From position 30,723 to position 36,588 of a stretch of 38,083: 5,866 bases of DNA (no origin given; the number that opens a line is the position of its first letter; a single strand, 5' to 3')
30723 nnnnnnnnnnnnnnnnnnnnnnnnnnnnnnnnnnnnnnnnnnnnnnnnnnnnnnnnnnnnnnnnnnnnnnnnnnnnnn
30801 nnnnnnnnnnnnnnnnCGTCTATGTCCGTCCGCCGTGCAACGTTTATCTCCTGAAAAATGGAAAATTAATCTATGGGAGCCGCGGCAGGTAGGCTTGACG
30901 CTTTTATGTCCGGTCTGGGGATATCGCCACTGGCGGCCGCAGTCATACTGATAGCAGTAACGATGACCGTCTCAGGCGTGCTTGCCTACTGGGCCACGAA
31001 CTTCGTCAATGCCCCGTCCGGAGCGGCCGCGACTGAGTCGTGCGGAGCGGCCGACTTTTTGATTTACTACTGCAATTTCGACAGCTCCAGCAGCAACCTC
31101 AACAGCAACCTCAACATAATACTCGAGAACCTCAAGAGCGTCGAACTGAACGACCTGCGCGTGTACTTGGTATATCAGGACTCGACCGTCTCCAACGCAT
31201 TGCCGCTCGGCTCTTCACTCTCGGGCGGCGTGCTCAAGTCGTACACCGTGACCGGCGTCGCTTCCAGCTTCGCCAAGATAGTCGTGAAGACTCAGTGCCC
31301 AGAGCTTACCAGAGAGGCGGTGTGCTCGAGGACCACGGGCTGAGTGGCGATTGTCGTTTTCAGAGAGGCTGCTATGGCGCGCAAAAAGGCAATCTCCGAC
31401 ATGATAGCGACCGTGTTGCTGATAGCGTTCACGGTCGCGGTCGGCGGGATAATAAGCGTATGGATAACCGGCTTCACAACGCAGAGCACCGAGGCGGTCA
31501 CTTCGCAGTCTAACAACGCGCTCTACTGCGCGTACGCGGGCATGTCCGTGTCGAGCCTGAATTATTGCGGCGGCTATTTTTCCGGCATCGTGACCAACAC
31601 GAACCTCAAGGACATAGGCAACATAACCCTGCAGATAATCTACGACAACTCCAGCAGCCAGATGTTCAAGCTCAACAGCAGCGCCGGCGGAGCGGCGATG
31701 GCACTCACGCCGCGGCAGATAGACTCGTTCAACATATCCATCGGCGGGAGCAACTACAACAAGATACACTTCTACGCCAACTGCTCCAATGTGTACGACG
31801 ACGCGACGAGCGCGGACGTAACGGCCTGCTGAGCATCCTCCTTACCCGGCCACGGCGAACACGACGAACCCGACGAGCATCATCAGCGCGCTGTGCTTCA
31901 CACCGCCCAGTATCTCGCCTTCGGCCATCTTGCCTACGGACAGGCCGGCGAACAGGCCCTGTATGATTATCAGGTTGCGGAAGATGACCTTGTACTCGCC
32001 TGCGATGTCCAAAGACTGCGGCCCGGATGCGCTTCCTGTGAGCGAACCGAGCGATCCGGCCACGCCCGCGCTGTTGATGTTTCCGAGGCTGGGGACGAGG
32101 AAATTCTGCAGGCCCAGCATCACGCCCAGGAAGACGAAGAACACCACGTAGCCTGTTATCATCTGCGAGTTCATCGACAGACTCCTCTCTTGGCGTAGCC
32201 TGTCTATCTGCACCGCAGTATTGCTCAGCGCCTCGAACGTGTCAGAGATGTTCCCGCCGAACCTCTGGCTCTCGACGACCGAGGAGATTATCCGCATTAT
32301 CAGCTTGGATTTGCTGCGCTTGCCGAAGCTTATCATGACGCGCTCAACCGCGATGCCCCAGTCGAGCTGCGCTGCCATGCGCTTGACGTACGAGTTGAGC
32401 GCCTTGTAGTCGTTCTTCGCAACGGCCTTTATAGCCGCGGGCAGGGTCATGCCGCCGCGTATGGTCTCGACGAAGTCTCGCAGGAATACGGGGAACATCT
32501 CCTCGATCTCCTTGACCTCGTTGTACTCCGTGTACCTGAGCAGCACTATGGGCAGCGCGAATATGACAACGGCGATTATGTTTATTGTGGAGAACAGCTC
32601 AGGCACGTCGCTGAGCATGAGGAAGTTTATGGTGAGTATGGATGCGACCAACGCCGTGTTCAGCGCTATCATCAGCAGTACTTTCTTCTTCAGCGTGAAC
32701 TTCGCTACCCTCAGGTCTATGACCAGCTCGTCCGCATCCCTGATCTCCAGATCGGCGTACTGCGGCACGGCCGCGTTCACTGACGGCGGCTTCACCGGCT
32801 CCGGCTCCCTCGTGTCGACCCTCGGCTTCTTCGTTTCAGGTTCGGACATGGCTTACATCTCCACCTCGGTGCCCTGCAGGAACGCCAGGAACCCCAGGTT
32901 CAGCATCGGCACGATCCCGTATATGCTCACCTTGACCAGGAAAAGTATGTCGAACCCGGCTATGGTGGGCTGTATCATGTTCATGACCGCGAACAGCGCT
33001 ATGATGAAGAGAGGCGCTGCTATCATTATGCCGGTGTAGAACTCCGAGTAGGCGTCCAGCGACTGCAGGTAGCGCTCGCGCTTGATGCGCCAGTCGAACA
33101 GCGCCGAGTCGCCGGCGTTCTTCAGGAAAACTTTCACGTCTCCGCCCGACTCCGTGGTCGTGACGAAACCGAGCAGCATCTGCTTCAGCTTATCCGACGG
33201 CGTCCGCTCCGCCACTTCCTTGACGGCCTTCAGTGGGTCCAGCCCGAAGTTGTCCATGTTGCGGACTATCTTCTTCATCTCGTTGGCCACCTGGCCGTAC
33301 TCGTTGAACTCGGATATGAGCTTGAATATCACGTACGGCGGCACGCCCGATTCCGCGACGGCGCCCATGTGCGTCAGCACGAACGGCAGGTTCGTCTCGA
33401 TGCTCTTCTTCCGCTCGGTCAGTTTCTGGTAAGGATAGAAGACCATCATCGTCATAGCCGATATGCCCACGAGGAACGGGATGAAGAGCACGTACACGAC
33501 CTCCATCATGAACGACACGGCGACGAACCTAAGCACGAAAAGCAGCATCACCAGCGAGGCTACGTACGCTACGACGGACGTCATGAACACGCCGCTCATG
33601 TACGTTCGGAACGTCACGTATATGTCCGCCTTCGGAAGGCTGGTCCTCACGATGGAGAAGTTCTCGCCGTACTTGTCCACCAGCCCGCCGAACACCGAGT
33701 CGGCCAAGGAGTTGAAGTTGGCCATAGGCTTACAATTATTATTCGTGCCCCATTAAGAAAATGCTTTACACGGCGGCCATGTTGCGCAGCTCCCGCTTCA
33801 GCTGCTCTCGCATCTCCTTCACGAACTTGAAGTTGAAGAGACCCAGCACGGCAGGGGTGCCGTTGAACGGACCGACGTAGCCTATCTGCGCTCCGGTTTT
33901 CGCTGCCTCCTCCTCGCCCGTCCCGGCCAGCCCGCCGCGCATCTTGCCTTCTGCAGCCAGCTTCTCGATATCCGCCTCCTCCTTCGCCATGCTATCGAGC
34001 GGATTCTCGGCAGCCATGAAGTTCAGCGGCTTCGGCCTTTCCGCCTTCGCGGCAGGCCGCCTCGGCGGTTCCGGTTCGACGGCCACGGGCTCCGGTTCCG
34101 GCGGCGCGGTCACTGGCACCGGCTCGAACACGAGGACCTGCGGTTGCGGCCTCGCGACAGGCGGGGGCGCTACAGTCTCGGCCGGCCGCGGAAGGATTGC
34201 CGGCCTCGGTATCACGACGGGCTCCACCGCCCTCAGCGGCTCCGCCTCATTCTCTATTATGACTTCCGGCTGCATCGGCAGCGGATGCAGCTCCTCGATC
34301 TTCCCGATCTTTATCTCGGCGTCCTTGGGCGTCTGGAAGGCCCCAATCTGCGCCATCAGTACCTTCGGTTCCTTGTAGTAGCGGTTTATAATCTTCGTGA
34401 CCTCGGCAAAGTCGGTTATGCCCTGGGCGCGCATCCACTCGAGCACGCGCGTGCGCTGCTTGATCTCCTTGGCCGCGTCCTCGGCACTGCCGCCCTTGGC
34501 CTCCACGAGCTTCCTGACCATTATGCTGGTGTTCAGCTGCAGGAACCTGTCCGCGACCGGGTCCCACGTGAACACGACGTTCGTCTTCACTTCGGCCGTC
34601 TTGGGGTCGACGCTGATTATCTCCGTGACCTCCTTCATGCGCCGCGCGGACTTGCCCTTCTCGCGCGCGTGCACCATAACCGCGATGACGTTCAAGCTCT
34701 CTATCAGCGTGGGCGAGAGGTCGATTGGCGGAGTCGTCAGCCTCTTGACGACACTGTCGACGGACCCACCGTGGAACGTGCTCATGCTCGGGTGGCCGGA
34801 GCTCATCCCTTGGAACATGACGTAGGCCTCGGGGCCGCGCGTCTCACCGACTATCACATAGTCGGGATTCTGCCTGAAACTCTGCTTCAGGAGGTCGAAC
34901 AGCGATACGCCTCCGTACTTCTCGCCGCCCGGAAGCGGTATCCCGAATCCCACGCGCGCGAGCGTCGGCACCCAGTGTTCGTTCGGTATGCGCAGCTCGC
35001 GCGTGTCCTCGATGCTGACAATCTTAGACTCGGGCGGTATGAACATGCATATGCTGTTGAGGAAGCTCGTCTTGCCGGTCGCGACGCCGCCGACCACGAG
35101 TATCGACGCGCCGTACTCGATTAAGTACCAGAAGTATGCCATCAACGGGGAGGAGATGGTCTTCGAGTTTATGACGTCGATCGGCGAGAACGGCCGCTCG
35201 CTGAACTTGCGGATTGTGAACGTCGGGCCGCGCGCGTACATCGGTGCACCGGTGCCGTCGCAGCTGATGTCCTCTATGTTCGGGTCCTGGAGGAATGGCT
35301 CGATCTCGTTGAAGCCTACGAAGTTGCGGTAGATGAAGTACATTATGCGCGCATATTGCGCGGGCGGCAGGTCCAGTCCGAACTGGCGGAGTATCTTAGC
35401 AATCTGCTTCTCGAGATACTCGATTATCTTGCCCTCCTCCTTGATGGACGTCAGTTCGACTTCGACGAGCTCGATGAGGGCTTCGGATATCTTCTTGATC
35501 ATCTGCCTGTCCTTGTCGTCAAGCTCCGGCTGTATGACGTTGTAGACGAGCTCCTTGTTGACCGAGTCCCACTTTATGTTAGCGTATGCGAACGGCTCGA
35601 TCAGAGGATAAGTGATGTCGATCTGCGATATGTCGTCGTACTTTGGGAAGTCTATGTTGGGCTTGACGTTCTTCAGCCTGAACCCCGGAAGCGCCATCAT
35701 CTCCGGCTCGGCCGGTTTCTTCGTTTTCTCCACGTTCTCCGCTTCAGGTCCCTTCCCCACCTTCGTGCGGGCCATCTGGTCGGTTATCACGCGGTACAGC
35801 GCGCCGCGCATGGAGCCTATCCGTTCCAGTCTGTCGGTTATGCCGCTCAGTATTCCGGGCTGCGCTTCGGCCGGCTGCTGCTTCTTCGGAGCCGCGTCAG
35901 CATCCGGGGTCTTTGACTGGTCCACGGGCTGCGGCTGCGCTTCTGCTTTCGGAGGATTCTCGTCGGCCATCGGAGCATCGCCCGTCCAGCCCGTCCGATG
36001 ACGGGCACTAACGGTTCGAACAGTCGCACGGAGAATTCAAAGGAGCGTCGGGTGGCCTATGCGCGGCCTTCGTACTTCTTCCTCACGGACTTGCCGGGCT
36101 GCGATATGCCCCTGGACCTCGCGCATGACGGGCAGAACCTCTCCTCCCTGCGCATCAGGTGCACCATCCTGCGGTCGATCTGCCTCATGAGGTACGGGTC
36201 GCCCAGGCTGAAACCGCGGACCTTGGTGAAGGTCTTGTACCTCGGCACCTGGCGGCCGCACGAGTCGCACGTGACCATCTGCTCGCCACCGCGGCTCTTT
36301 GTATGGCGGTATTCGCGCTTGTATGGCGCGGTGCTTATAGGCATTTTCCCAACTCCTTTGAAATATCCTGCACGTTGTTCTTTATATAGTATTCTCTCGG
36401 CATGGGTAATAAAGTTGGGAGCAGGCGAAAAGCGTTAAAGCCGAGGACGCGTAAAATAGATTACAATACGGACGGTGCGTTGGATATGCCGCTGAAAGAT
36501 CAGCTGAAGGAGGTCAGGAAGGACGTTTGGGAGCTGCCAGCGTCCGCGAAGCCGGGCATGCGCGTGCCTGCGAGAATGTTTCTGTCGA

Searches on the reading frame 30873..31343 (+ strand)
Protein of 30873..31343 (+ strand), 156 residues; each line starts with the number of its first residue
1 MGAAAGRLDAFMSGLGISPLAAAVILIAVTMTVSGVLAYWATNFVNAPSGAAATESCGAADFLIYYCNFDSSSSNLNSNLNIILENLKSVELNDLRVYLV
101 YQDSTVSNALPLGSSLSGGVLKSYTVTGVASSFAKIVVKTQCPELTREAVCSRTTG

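Call 38: search_protein_families(library=pfam, proteins=[window:30873-31343:+], max_evalue=0.001)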
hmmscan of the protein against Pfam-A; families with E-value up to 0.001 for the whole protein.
window:30873-31343:+ (156 aa): 0 families

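Call 65: search_protein_families(library=ncbifam, proteins=[window:30873-31343:+], max_evalue=1)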
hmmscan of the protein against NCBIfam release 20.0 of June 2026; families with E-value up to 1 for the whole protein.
window:30873-31343:+ (156 aa): 1 family
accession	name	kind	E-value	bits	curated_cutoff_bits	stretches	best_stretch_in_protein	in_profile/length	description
NF046073.1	UpsA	equivalog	0.83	9.8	130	0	16-46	3-33/136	pilin subunit UpsA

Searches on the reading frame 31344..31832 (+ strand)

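Call 39: search_protein_families(library=pfam, proteins=[window:31344-31832:+], max_evalue=0.001)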
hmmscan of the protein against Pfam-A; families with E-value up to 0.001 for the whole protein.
window:31344-31832:+ (162 aa): 0 families

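Call 65: search_protein_families(library=ncbifam, proteins=[window:31344-31832:+], max_evalue=1)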
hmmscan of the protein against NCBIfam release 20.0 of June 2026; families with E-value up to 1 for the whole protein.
window:31344-31832:+ (162 aa): 4 families
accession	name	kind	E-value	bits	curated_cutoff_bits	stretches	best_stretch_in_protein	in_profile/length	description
TIGR02537.2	arch_flag_Nterm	domain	1.3e-06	27.8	20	1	14-44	2-32/33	archaellin/type IV pilin N-terminal domain-containing protein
NF046073.1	UpsA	equivalog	8.9e-06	25.9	130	1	14-146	1-121/136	pilin subunit UpsA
NF053671.1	bindosome_BasC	exception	0.0019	18.1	260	1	13-159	5-137/140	bindosome assembly system protein BasC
NF042931.1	SAG1386_EF1546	equivalog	0.021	14.9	80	1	11-55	20-64/158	SAG1386/EF1546 family surface-associated protein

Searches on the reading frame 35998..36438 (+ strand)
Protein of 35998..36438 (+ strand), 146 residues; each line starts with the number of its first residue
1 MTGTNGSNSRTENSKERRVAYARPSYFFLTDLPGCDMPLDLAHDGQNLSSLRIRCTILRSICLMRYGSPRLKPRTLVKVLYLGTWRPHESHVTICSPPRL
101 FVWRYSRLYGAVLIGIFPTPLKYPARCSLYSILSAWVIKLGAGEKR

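Call 39: search_protein_families(library=pfam, proteins=[window:35998-36438:+], max_evalue=0.001)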
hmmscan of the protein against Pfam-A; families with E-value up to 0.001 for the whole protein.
window:35998-36438:+ (146 aa): 0 families

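Call 41: search_solved_structures(query=window:35998-36438:+, max_evalue=1)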
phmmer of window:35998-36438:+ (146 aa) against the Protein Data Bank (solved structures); distinct sequences matched with E-value up to 1: 0.

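Call 65: search_protein_families(library=ncbifam, proteins=[window:35998-36438:+], max_evalue=1)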
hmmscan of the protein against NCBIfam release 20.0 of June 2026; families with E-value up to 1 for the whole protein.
window:35998-36438:+ (146 aa): 0 families
